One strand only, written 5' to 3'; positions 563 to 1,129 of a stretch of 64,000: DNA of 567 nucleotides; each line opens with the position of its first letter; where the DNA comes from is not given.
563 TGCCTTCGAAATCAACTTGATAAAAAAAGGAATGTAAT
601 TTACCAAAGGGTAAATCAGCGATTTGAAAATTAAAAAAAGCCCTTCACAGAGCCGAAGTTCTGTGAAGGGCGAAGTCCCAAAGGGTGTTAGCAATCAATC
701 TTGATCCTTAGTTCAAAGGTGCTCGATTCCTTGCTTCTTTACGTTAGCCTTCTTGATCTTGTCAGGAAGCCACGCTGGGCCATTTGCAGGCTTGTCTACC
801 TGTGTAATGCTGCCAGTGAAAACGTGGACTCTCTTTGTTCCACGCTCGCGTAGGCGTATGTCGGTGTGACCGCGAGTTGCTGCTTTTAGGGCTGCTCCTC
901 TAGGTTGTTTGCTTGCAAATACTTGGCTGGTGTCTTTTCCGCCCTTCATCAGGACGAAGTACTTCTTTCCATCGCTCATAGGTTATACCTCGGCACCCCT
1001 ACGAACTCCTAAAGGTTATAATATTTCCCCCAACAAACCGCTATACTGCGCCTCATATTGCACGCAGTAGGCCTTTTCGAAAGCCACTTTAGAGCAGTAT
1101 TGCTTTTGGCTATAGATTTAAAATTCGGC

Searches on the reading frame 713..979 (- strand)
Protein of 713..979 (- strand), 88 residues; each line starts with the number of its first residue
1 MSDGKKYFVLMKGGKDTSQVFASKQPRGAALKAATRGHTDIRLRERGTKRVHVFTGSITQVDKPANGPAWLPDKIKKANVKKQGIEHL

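Call 30: search_protein_families(library=ncbifam, proteins=[window:713-979:-], max_evalue=1)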
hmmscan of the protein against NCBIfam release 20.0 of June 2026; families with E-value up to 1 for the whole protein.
window:713-979:- (88 aa): 0 families

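Call 47: search_protein_families(library=pfam, proteins=[window:713-979:-], max_evalue=0.001)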
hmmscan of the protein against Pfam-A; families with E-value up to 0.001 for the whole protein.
window:713-979:- (88 aa): 1 family
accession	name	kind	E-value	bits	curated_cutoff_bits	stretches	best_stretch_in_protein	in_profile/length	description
PF05854.16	MC1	-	2.2e-27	95.6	23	1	5-88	2-95/96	Non-histone chromosomal protein MC1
